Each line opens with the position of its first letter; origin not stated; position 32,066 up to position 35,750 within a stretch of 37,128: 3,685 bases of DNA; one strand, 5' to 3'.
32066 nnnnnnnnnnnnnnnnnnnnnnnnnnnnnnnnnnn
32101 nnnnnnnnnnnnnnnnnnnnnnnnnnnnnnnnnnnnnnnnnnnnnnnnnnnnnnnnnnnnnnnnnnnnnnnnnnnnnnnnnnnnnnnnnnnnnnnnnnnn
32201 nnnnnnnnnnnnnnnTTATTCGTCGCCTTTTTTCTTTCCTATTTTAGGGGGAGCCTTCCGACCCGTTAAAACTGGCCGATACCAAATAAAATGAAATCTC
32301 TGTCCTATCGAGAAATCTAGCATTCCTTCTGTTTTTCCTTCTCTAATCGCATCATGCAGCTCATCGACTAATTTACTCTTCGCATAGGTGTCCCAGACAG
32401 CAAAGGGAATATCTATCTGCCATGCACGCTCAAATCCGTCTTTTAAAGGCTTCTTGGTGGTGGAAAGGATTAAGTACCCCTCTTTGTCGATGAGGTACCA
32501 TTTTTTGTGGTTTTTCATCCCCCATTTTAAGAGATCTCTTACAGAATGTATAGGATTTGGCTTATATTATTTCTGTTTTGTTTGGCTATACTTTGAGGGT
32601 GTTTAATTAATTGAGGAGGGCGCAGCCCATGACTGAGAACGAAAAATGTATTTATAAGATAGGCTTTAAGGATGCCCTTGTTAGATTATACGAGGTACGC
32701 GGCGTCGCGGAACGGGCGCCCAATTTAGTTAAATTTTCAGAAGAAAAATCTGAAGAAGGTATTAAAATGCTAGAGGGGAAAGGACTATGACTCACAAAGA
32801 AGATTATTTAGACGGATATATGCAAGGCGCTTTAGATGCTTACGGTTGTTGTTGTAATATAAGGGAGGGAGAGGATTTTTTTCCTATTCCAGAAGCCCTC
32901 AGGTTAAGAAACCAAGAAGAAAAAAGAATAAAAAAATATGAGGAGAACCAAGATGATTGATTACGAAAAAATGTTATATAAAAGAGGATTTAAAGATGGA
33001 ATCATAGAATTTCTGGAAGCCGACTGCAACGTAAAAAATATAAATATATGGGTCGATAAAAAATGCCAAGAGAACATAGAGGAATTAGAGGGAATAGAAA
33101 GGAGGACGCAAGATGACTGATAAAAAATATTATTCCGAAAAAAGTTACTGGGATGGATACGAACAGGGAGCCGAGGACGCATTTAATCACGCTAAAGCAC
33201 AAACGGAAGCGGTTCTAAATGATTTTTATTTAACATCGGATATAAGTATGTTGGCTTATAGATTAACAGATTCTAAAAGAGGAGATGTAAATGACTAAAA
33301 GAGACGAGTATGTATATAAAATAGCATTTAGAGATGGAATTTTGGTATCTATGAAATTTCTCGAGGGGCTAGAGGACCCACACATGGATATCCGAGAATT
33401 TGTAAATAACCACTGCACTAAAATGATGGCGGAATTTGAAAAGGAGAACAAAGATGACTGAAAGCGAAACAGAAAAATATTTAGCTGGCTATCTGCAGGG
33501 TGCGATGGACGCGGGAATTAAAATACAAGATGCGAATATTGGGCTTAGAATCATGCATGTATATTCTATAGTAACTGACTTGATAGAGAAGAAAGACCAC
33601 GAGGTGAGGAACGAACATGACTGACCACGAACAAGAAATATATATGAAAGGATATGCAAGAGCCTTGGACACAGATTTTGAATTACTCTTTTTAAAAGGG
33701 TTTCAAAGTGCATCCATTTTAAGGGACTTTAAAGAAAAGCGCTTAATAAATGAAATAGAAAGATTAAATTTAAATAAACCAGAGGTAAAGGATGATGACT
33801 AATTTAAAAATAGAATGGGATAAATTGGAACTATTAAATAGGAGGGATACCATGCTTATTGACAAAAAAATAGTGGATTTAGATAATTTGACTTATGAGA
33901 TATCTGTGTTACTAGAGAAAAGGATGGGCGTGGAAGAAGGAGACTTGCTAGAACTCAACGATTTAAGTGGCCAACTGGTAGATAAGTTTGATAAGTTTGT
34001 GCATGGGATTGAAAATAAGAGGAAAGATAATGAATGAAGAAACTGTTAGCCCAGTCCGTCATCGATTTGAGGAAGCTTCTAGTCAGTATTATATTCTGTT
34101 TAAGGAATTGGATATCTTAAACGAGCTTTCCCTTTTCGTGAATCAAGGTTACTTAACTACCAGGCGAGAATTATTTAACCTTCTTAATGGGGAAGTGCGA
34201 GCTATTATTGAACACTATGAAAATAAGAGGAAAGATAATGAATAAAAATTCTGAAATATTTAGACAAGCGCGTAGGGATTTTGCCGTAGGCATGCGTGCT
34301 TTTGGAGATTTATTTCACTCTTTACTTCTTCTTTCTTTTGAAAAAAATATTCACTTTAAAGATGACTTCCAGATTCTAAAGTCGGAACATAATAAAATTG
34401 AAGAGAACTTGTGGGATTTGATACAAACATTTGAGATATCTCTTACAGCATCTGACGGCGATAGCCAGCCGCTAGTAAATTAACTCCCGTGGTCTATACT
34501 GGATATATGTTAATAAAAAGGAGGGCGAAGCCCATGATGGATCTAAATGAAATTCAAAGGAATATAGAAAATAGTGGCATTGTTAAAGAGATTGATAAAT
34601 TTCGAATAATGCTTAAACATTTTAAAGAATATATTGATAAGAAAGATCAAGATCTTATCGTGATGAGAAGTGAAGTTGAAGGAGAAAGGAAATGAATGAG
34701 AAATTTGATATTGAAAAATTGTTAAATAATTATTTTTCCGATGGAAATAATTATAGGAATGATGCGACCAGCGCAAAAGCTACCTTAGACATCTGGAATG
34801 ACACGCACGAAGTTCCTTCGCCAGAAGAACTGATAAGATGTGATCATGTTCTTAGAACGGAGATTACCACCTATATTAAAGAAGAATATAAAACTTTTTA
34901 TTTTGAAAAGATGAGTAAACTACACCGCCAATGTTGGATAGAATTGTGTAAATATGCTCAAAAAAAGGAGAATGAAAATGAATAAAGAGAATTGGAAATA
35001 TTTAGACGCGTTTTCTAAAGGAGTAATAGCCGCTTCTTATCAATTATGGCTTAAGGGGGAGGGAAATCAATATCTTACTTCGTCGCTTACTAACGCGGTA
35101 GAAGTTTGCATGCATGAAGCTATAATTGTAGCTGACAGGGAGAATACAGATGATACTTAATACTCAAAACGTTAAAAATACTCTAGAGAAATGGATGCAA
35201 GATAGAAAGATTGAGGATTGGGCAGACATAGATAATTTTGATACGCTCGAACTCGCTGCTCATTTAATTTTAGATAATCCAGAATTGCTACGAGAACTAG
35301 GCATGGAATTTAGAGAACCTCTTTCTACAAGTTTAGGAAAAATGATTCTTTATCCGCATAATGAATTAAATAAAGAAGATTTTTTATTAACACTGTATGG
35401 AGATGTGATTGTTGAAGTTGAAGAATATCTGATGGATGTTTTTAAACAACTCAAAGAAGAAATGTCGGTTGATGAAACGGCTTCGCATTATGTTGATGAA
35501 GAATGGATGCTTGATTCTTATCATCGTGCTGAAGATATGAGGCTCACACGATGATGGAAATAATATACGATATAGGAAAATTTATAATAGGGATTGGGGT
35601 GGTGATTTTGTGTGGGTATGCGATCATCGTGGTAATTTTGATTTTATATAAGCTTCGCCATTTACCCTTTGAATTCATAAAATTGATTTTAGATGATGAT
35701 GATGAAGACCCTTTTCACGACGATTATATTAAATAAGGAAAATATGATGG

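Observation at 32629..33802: Seven tandem paralogous mini-genes (53-61 aa) arranged as alternating A/B subtypes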

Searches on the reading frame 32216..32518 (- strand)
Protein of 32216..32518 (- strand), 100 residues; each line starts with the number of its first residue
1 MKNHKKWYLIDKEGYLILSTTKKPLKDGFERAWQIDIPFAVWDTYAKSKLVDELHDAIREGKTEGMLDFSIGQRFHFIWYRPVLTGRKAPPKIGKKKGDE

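Call 40: search_protein_families(library=pfam, proteins=[window:32216-32518:-], max_evalue=0.1)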
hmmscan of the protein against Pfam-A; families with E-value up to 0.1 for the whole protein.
window:32216-32518:- (100 aa): 0 families

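Call 41: search_protein_families(library=phrogs, proteins=[window:32216-32518:-], max_evalue=0.1)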
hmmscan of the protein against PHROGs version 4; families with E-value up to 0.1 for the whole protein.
window:32216-32518:- (100 aa): 1 family
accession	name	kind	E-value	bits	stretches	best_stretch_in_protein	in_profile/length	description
phrog_27914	-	unknown function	0.048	15.1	1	25-80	23-78/122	-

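Call 65: search_protein_families(library=ncbifam, proteins=[window:32216-32518:-], max_evalue=1)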
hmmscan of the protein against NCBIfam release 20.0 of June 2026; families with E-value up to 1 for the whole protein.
window:32216-32518:- (100 aa): 0 families

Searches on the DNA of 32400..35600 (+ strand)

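Call 5: search_dna_similar(query=window:32400-35600:+, collection=phages, mode=near, max_rows=20)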
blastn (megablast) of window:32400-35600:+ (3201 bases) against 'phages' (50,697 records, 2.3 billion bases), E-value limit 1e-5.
No match.

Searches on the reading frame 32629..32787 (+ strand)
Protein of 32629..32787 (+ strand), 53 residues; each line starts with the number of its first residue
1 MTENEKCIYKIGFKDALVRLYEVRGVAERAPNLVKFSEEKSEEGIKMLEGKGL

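Call 8: search_protein_families(library=phrogs, proteins=[window:32629-32787:+], max_evalue=1)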
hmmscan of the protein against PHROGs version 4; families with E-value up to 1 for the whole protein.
seq(53 aa): 0 families

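Call 9: search_protein_families(library=pfam, proteins=[window:32629-32787:+], max_evalue=10)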
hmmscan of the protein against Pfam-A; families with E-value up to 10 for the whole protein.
seq(53 aa): 0 families

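Call 19: find_homologous_proteins(query=A1, max_evalue=0.01)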
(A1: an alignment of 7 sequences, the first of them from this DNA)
Query A1 (7 sequences) (53 aa, profile of the alignment): 7 proteins with E <= 0.01 among 36 candidates.
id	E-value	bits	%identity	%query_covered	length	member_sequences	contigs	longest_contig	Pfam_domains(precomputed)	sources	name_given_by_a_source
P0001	2.2e-16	78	34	94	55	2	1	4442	-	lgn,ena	-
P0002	3.8e-16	77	-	-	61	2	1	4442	-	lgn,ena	-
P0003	1.7e-14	72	100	100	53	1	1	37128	-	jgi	-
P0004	1.3e-13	69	32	68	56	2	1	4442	-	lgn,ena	-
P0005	1.4e-11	62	-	-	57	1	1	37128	-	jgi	-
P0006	2.5e-10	58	75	8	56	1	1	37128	-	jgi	-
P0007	3.5e-10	58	-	-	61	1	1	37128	-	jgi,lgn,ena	-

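Call 20: find_encoding_contigs(protein=P0001, flank=10000)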
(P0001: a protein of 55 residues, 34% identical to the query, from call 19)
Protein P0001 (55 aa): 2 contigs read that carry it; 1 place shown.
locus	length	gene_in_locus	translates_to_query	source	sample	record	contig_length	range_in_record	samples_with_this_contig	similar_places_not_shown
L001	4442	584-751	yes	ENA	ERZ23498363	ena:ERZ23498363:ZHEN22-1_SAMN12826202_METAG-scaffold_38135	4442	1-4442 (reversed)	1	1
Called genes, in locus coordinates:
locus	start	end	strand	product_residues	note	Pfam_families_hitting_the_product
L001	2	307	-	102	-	?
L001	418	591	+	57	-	-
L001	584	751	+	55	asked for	-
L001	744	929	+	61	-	-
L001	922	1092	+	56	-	-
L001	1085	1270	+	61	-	-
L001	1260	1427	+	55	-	-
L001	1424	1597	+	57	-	-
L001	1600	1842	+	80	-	-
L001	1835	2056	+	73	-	-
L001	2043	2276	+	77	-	-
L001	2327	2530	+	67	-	-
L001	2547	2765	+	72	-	-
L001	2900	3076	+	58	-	-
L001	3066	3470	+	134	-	-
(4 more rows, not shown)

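Call 28: search_protein_representatives(alignment_id=A1)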
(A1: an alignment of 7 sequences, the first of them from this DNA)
Query: 7 sequences, 59 profile positions. Proteins with E-value up to 0.001 (for the whole library): 9; up to 1e-10: 6; up to 1e-30: 0. The best 9 are listed.
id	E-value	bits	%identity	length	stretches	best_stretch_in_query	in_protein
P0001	7.1e-17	77.6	-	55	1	1-59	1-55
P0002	1.2e-16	76.9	-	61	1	1-59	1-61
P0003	5.5e-15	71.5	-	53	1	1-53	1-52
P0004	4.0e-14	68.8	-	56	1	1-59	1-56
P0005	4.6e-12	62.2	-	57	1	1-59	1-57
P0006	7.8e-11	58.2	-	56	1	1-59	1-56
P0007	1.1e-10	57.7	-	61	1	1-58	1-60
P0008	1.2e-07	48.0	-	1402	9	4-23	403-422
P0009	6.5e-05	39.3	-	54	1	1-52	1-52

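Call 30: find_encoding_contigs(protein=P0009, flank=10000)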
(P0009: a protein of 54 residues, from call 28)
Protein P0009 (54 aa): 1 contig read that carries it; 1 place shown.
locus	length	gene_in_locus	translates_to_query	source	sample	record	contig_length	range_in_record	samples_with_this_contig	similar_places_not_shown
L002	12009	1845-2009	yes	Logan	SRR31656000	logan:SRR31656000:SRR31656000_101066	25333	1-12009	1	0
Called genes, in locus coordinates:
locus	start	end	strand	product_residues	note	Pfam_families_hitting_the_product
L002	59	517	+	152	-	PF13274:SocA_Panacea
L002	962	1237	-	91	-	-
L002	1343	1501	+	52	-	-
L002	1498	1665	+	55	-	-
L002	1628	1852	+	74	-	-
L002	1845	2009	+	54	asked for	-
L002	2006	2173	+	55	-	-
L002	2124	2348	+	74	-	-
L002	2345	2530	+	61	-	-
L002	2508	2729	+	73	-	-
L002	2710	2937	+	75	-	-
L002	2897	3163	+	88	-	-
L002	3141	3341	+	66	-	-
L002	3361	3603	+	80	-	-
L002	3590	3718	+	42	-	-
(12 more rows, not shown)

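Call 46: search_solved_structures(query=A1, max_evalue=10, show_alignments=3)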
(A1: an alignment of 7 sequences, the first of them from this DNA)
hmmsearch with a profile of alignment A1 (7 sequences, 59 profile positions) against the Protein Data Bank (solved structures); distinct sequences matched with E-value up to 10: 1.
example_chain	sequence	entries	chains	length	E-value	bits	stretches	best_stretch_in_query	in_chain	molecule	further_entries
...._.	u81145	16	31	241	4.6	10.9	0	16-48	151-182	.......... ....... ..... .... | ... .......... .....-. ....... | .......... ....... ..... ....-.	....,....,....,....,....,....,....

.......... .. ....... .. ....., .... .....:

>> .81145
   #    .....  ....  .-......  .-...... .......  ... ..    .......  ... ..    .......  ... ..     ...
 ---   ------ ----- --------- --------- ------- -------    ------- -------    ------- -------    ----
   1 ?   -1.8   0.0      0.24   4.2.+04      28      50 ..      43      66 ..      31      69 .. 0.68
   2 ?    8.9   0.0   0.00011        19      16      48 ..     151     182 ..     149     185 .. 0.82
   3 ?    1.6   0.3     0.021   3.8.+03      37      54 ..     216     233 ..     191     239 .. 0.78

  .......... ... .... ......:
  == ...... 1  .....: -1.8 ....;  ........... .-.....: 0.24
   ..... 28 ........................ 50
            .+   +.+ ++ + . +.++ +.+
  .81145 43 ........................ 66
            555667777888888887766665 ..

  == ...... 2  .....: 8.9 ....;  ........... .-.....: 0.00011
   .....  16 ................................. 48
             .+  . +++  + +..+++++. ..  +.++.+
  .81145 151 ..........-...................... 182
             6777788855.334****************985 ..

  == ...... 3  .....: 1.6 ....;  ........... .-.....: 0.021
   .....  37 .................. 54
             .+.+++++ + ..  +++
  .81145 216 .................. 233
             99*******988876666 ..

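Call 65: search_protein_families(library=ncbifam, proteins=[window:32629-32787:+], max_evalue=1)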
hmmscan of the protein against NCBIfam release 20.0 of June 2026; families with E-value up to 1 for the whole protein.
seq(53 aa): 0 families

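Call 67: find_homologous_proteins(query=A7, max_evalue=10)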
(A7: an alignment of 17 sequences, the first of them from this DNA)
Query A7 (17 sequences) (53 aa, profile of the alignment): 10 proteins with E <= 10 among 110 candidates.
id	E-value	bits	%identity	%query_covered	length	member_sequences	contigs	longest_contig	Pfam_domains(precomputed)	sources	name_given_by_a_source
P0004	9.7e-13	66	32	68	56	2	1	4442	-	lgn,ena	-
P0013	7.2e-12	63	-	-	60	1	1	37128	-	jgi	-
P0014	2.8e-11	62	-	-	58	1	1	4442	-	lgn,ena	-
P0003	8.4e-10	57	100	100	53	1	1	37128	-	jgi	-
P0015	2.3e-9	55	-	-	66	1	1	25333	-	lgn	-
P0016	5.0e-8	51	-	-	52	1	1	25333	-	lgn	-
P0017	9.6e-7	47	-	-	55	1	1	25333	-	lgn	-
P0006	9.7e-7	47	-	-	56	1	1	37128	-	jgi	-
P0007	1.3e-6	47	-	-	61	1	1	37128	-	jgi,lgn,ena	-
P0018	2.0e-4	40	-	-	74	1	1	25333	-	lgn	-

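Call 79: search_protein_families(library=pfam, alignment_id=A7, max_evalue=10)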
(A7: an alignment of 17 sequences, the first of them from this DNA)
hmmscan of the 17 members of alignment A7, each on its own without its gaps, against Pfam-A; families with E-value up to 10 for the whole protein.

A. member 1, seq(53 aa): 0 families

B. families by the number of members that match (of 17 scanned): 7 families
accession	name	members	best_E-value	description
PF25304.1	WH_eIF2D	1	0.031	eIF2D winged helix domain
PF04548.22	AIG1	1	0.062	AIG1 family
PF20690.3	bDLD3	1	0.075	Bacterial Death-like domain 3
PF24225.1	DUF7441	1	0.078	Domain of unknown function (DUF7441)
PF03501.21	S10_plectin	1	0.14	Plectin/S10 domain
PF14513.12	DAG_kinase_N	1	0.14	Diacylglycerol kinase N-terminus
PF04815.20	Sec23_helical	1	0.2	Sec23/Sec24 helical domain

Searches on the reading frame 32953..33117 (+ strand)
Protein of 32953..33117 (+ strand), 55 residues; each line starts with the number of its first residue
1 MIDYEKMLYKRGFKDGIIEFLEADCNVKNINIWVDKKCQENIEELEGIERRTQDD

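Call 8: search_protein_families(library=phrogs, proteins=[window:32953-33117:+], max_evalue=1)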
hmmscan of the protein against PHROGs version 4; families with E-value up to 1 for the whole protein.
seq(55 aa): 0 families

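Call 9: search_protein_families(library=pfam, proteins=[window:32953-33117:+], max_evalue=10)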
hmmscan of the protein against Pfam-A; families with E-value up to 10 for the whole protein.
seq(55 aa): 0 families

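Call 51: predict_structure(alignment_id=A5)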
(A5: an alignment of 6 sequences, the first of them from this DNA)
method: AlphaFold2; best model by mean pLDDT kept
length: 55 residues; sequences in the alignment: 6
mean_pLDDT: 80.8   pTM: 0.45
mean pLDDT of the five models: 80.8, 79.0, 78.2, 77.5, 77.0
residues with pLDDT >= 90: 1; 70-90: 50; 50-70: 4; < 50: 0
segments of 3 or more residues with pLDDT < 50: none
pLDDT, mean of each block of 10 residues (from residue 1): 82 82 78 82 86 68
secondary structure, 60 per line:
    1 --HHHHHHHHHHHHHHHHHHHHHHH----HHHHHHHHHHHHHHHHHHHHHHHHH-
elements in order: H3-25 H30-54

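Call 54: fold_search(model_id=the predicted structure, library=pdb)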
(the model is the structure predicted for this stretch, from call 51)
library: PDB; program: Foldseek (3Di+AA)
matches with E <= 10: 0; with E <= 0.001: 0
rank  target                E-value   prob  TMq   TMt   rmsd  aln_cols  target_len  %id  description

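Call 58: fold_search(model_id=the predicted structure, library=viral)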
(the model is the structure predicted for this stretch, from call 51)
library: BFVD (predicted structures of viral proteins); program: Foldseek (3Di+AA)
matches with E <= 10: 0; with E <= 0.001: 0
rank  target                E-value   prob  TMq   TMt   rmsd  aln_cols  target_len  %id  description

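Call 65: search_protein_families(library=ncbifam, proteins=[window:32953-33117:+], max_evalue=1)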
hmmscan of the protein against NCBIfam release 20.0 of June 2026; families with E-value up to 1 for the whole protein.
seq(55 aa): 0 families

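Call 69: search_dna_similar(query=window:32953-33117:+, collection=phages, mode=protein, max_evalue=10, max_rows=15)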
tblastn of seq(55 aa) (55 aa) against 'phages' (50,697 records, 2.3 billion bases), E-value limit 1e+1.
No match.
